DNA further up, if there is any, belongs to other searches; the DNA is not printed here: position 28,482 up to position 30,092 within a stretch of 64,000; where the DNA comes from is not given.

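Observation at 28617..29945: Free-standing, splicing-dead DnaB intein sitting in frame just after the dnaB stop codon, with its homing site empty 200 bp upstream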

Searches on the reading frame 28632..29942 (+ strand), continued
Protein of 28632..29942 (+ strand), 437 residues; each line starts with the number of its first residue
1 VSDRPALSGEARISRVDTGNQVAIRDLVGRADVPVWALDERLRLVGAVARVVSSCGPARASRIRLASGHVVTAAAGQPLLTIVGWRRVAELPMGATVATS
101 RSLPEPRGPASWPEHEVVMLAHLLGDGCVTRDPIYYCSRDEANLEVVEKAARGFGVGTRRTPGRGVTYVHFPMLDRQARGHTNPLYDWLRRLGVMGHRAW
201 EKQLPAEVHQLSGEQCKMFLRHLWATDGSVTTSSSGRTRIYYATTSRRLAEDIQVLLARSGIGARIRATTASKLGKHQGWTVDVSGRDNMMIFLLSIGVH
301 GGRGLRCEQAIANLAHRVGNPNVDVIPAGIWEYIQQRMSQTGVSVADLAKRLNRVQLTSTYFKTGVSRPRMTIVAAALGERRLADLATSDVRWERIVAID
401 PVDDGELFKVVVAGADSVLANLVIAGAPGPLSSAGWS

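Call 20: find_related_loci(query=A1, collection=genome_contigs, flank=6000)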
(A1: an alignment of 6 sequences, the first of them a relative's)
Query A1 (437 aa) in genome_contigs; peptide patterns used: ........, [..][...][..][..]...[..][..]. (x = any residue, [..] = any of these).
599 stretches matched a pattern (row limit reached: there are more); 579 encode a relative of the query (tblastn E <= 1e-3); the best 80 are kept; 80 distinct loci.
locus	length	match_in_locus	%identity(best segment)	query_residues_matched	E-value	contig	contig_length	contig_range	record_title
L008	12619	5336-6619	53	4-433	4e-143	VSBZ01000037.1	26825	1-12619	MAG: Micromonosporaceae bacterium isolate ZCMRG03 NODE_438_length_26825_cov_4.158738, whole genome shotgun sequence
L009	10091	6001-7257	45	7-424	2e-105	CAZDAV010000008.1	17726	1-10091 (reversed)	MAG TPA_asm: uncultured Steroidobacteraceae bacterium isolate SRP136066_co1_188 genome assembly, contig: NODE_3257_lengt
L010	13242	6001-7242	45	12-424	2e-102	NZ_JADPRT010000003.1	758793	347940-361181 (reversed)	Streptacidiphilus fuscans strain NEAU-YB345 Scaffold3, whole genome shotgun sequence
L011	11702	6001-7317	44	4-432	1e-97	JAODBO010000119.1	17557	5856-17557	MAG: Acidimicrobiaceae bacterium isolate RYN_46 scaffold_366488, whole genome shotgun sequence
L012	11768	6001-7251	43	7-421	2e-96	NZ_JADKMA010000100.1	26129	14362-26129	Streptomyces oryzae strain S16-07 NODE_100_length_26129_cov_47.146989, whole genome shotgun sequence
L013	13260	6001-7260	44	6-421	1e-95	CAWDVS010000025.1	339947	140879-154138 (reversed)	MAG: uncultured Actinomycetota bacterium isolate MFD05521.bin.1.66 genome assembly, contig: contig_7521, whole genome sh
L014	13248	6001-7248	42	7-421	4e-94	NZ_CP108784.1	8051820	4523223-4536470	Embleya sp. NBC_00888 chromosome, complete genome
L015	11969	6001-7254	39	7-424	3e-94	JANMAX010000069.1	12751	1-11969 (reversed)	MAG: bacterium isolate OTE_1_metabat_47 OTE_1_k141_4861000, whole genome shotgun sequence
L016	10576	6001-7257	43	7-424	1e-93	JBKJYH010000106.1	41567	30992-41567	MAG: Candidatus Limnocylindria bacterium isolate swi_bin.200 k127_9669971, whole genome shotgun sequence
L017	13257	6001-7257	42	7-421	7e-95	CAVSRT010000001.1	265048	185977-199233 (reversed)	MAG: uncultured Actinomycetota bacterium isolate MFD05521.bin.1.187 genome assembly, contig: contig_104869, whole genome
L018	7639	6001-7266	42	6-425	4e-93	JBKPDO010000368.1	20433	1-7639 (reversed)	MAG: bacterium isolate GB_EKS_MAG_00022 GB_EKS_000000099229, whole genome shotgun sequence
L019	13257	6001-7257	44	7-421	8e-93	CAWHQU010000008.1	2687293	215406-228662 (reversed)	MAG: uncultured Actinomycetota bacterium isolate MFD06092.bin.1.210 genome assembly, contig: contig_16693, whole genome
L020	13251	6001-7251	41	7-421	3e-92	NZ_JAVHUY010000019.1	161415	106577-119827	Phytohabitans maris strain ZYX-F-186 Scaffold19, whole genome shotgun sequence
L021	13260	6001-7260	41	6-421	8e-92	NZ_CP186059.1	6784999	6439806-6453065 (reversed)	Micromonospora sp. WMMD729 chromosome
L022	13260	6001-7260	42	7-421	9e-92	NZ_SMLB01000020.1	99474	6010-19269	Jiangella aurantiaca strain 8K307 NODE_20_length_99474_cov_67.8016, whole genome shotgun sequence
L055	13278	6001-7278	37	6-428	3e-85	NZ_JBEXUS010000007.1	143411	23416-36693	Nocardia sp. NPDC005978 NPDC005978_279_B11.ctg-0007, whole genome shotgun sequence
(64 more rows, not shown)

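Call 22: list_cluster_members(proteins=[P0001, P0008, P0082, P0117])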
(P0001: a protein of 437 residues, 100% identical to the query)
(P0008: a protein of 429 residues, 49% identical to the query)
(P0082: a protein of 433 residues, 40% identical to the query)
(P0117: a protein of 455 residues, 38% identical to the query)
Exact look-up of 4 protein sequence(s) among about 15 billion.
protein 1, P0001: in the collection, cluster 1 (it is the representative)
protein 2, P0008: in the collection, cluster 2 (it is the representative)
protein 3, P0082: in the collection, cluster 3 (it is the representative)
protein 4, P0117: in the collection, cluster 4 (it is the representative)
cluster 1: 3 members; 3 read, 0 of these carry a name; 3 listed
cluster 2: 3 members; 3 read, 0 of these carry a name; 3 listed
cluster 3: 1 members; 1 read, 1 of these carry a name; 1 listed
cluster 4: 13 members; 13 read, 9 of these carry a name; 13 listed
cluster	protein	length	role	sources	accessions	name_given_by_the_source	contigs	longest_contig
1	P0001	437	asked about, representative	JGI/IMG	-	-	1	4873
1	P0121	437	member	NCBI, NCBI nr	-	-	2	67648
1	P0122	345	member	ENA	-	-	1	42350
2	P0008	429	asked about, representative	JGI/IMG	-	-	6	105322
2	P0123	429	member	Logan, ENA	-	-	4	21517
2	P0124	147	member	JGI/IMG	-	-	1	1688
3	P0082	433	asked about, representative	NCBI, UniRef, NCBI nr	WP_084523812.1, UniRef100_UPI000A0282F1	LAGLIDADG family homing endonuclease [Nocardia inohanensis] | LAGLIDADG family homing endonuclease n=1 Tax=Nocardia inohanensis TaxID=209246 ...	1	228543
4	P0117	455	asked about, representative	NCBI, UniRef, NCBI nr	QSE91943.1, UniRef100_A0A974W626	endonuclease [Rhodococcus pseudokoreensis] | Endonuclease n=2 Tax=Rhodococcus pseudokoreensis TaxID=2811421 RepID=A0A974W626_9NOCA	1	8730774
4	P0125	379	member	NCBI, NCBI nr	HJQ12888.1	MAG TPA: LAGLIDADG family homing endonuclease, partial [Gemmatimonadaceae bacterium] | LAGLIDADG family homing endonuclease [Gemmatimonadaceae bacterium]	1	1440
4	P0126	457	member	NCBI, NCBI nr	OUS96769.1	endonuclease [Rhodococcus sp. NCIMB 12038]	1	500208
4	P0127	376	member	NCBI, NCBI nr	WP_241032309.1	LAGLIDADG family homing endonuclease [Rhodococcus pseudokoreensis]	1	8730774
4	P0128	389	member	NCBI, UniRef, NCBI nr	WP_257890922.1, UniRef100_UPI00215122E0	LAGLIDADG family homing endonuclease [Rhodococcus sp. USK10] | LAGLIDADG family homing endonuclease n=1 Tax=Rhodococcus sp. USK10 TaxID=2789739 ...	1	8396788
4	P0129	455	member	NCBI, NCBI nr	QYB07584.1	endonuclease [Rhodococcus sp. USK10]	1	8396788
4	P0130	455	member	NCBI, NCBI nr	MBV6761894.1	endonuclease [Rhodococcus opacus]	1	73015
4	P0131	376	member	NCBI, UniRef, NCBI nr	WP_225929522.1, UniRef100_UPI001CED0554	LAGLIDADG family homing endonuclease [Rhodococcus opacus] | LAGLIDADG family homing endonuclease n=1 Tax=Rhodococcus opacus TaxID=37919 ...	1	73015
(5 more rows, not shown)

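Call 26: find_encoding_contigs(protein=window:28632-29942:+, flank=4000, max_places=6)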
Protein window:28632-29942:+ (437 aa): 1 contig read that carries it; 1 place shown.
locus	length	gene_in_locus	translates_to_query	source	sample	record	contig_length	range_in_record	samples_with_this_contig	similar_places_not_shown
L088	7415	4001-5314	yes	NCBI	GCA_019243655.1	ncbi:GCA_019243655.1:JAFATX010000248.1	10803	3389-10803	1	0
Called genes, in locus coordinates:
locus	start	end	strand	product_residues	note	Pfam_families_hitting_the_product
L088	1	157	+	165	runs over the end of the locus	PF00436:SSB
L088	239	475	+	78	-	PF01084:Ribosomal_S18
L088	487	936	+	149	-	PF01281:Ribosomal_L9_N, PF03948:Ribosomal_L9_C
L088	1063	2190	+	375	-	-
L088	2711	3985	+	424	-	PF00772:DnaB, PF03796:DnaB_C, PF06745:ATPase (weak), PF13481:AAA_25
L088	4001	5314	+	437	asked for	PF14890:Intein_splicing (weak), PF14528:LAGLIDADG_3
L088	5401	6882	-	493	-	PF13229:Beta_helix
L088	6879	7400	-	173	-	-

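Call 27: find_encoding_contigs(protein=P0121, flank=4000, max_places=6)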
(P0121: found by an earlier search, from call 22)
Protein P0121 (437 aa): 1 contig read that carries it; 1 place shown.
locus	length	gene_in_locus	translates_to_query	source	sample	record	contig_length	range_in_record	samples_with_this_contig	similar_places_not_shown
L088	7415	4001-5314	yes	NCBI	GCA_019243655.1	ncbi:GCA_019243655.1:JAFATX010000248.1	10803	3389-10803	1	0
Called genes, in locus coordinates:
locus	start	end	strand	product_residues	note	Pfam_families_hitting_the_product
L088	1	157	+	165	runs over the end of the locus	PF00436:SSB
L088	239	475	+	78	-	PF01084:Ribosomal_S18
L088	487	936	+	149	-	PF01281:Ribosomal_L9_N, PF03948:Ribosomal_L9_C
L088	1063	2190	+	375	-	-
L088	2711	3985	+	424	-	PF00772:DnaB, PF03796:DnaB_C, PF06745:ATPase (weak), PF13481:AAA_25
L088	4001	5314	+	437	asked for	PF14890:Intein_splicing (weak), PF14528:LAGLIDADG_3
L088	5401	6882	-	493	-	PF13229:Beta_helix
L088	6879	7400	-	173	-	-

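Call 34: find_encoding_contigs(protein=P0126, flank=5000, max_places=2)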
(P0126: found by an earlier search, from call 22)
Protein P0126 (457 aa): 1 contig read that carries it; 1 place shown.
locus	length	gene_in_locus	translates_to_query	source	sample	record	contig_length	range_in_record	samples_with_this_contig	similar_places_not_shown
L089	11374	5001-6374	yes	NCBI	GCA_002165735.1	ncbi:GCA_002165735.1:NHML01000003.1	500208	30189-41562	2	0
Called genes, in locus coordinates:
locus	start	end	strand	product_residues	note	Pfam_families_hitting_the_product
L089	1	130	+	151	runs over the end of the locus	PF01281:Ribosomal_L9_N, PF03948:Ribosomal_L9_C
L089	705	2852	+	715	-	PF00772:DnaB, PF03796:DnaB_C, PF13481:AAA_25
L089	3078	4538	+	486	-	PF00044:Gp_dh_N, PF02800:Gp_dh_C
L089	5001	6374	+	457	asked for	PF14890:Intein_splicing (weak), PF14528:LAGLIDADG_3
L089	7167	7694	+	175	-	PF01613:Flavin_Reduct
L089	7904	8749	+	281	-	PF00106:adh_short, PF08659:KR, PF13561:adh_short_C2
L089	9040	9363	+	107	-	-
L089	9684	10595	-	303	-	PF10340:Say1_Mug180 (weak), PF20434:BD-FAE, PF07859:Abhydrolase_3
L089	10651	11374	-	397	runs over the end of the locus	PF00108:Thiolase_N, PF22691:Thiolase_C_1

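Call 35: find_encoding_contigs(protein=P0118, flank=5000, max_places=2)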
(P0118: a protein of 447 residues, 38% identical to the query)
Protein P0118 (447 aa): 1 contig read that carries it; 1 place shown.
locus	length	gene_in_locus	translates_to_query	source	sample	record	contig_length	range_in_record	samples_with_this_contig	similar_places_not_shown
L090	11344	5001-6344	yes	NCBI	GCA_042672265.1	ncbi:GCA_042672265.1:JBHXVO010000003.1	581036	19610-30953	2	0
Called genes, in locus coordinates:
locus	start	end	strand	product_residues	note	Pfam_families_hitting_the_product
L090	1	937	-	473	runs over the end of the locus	-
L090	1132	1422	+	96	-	PF01250:Ribosomal_S6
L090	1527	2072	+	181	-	PF00436:SSB, PF01336:tRNA_anti-codon (faint)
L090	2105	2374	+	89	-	PF01084:Ribosomal_S18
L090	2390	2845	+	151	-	PF01281:Ribosomal_L9_N, PF03948:Ribosomal_L9_C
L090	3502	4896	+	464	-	PF00772:DnaB, PF03796:DnaB_C, PF06745:ATPase, PF13481:AAA_25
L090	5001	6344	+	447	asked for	PF14890:Intein_splicing, PF14528:LAGLIDADG_3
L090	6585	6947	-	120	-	PF14087:DUF4267 (weak)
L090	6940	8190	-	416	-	PF00890:FAD_binding_2 (faint), PF01266:DAO (faint), PF01494:FAD_binding_3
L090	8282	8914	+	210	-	PF00440:TetR_N, PF21597:TetR_C_43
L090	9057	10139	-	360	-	-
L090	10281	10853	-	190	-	PF00440:TetR_N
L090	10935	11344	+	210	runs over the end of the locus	PF01370:Epimerase, PF05368:NmrA, PF13460:NAD_binding_10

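Call 59: predict_structure(alignment_id=A2)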
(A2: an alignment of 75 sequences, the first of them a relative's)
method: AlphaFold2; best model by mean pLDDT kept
length: 437 residues; sequences in the alignment: 75
mean_pLDDT: 94.0   pTM: 0.93
mean pLDDT of the five models: 94.0, 93.6, 93.4, 93.2, 93.1
residues with pLDDT >= 90: 385; 70-90: 37; 50-70: 9; < 50: 6
segments of 3 or more residues with pLDDT < 50: 433-437
pLDDT, mean of each block of 10 residues (from residue 1): 88 97 97 97 97 96 98 97 96 98 97 98 95 93 98 97 97 75 91 96 98 98 98 96 98 98 97 85 97 98 96 93 89 96 94 84 91 96 97 98 96 96 90 45
secondary structure, 60 per line:
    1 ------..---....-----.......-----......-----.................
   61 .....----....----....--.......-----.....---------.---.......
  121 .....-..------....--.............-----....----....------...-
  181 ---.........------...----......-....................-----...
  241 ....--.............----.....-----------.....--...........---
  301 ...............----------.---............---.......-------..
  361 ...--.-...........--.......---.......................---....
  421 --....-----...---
elements in order: E12-15 E21-23 H24-27 E33-38 E44-65 E70-73 E78-81 E84-87 E96-100 H114-125 E135-138 H141-153 E159-162 E167-170 H184-192 H206-210 H213-227 E228-232 E238-244 H247-259 E264-268 E280-284 H287-297 H301-315 H330-341 H345-351 H359-363 H368-378 H381-387 E391-413 E417-420 E423-426

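Call 62: fold_search(model_id=the predicted structure, library=pdb)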
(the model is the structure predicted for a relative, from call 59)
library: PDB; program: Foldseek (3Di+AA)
matches with E <= 10: 521; with E <= 0.001: 85
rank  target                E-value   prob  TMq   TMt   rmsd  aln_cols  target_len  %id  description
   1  7qss                  6.0e-22  1.00  0.72  0.73   5.1       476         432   16  Crystal structure of homing endonuclease-associated TliVMA intein (C1A) (released 2022-03-30)
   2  7qsu                  3.6e-19  1.00  0.61  0.72   7.0       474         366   14  Crystal structure of homing endonuclease-associated TliVMA intein (C1A, d333-339) (released 2022-03-30)
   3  1dq3                  3.0e-18  1.00  0.63  0.61   6.6       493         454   15  CRYSTAL STRUCTURE OF AN ARCHAEAL INTEIN-ENCODED HOMING ENDONUCLEASE PI-PFUI (released 2000-07-05)
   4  7qst                  3.0e-16  1.00  0.57  0.68   6.2       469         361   14  Crystal structure of homing endonuclease-associated PhoVMA intein (C1A) (released 2022-03-30)
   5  2cw7                  1.8e-14  1.00  0.62  0.51   8.1       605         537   14  Crystal structure of intein homing endonuclease II (released 2006-04-18)
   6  1ef0_A                2.9e-10  1.00  0.49  0.50  12.9       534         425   12  CRYSTAL STRUCTURE OF PI-SCEI MINIPRECURSOR (released 2000-06-07)
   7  1vde_A                5.3e-10  1.00  0.48  0.49  12.9       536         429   11  PI-SCEI, A HOMING ENDONUCLEASE WITH PROTEIN SPLICING ACTIVITY (released 1998-04-08)
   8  1vde_B                7.6e-10  1.00  0.51  0.52   9.3       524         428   11  PI-SCEI, A HOMING ENDONUCLEASE WITH PROTEIN SPLICING ACTIVITY (released 1998-04-08)
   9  6frg                  8.9e-10  1.00  0.22  0.60   1.9       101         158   34  Crystal structure of G-1F mutant of Ssp DnaB Mini-Intein variant M86 (released 2019-01-30)
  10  1jva_B                3.2e-09  1.00  0.50  0.51   9.8       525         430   11  CRYSTAL STRUCTURE OF THE VMA1-DERIVED ENDONUCLEASE BEARING THE N AND C EXTEIN PROPEPTIDES (released 2002-08-29)
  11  1lws_A                5.1e-09  1.00  0.47  0.47  11.6       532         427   10  Crystal structure of the intein homing endonuclease PI-SceI bound to its recognition sequence (released 2002-09-27)
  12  6frh_B                7.8e-09  1.00  0.22  0.63   3.9       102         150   34  Crystal structure of Ssp DnaB Mini-Intein variant M86 (released 2019-01-30)
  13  1lwt_A                1.0e-08  1.00  0.50  0.49  10.9       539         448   11  Crystal structure of the intein homing endonuclease PI-SceI bound to its substrate DNA (Ca2+ free) (released 2002-09-27)
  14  4o1r                  1.1e-08  1.00  0.22  0.67   1.0        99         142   33  Crystal structure of NpuDnaB intein (released 2014-03-19)
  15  1jva_A                1.3e-08  1.00  0.50  0.51  10.1       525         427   10  CRYSTAL STRUCTURE OF THE VMA1-DERIVED ENDONUCLEASE BEARING THE N AND C EXTEIN PROPEPTIDES (released 2002-08-29)
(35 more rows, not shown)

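Call 70: search_dna_similar(query=window:28632-29942:+, collection=plasmids, mode=protein, max_rows=25)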
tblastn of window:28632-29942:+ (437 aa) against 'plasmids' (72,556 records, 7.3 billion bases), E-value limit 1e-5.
Records with a match: 12; places in all: 12; records where one place covers at least 80% of the query: 10.
Best place of each record, by identity: <60% 12.
By first word of the organism name: Bacillus 9; Nocardia 1; Cytobacillus 1; Euzebya 1.
By predicted mobility (MOB-suite, as given by PLSDB): non-mobilizable 12.
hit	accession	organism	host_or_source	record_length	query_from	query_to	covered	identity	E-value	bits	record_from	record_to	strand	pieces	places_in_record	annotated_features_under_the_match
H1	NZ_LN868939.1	Nocardia farcinica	not known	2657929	7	423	95%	37.7%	4e-65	233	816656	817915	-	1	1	none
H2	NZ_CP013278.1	Bacillus thuringiensis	Vectobac,bacterial clone,Commercial ...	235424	12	412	92%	23.7%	9e-15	84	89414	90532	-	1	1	LAGLIDADG family homing endonuclease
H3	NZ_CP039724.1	Bacillus thuringiensis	whole organism,soil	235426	12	412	92%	23.7%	9e-15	84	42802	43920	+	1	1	LAGLIDADG family homing endonuclease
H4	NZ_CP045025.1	Bacillus thuringiensis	whole organism,soil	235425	12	412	92%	23.7%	9e-15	84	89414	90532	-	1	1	LAGLIDADG family homing endonuclease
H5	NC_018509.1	Bacillus thuringiensis HD-789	-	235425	12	412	92%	23.7%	9e-15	84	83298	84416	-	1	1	LAGLIDADG family homing endonuclease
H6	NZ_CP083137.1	Bacillus thuringiensis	whole organism,Biopesticide Solbac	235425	12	412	92%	23.7%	9e-15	84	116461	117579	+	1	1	LAGLIDADG family homing endonuclease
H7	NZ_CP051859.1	Bacillus thuringiensis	cell culture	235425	12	412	92%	23.7%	9e-15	84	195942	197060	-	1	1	LAGLIDADG family homing endonuclease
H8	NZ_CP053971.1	Bacillus thuringiensis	-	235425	12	412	92%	23.7%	9e-15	84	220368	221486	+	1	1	LAGLIDADG family homing endonuclease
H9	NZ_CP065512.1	Cytobacillus oceanisediminis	Soil in kangaroo area of zoo,cell ...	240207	6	412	93%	22.8%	1e-15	87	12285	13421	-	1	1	LAGLIDADG family homing endonuclease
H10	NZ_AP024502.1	Bacillus velezensis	-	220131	12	412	92%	22.6%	1e-11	75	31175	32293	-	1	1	LAGLIDADG family homing endonuclease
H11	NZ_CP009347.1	Bacillus thuringiensis HD1002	Sewage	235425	201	412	49%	25.9%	7e-8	62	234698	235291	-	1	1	none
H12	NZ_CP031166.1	Euzebya pacifica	-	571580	4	111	25%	39.6%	3e-7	61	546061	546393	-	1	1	DnaB-like helicase C-terminal domain-containing protein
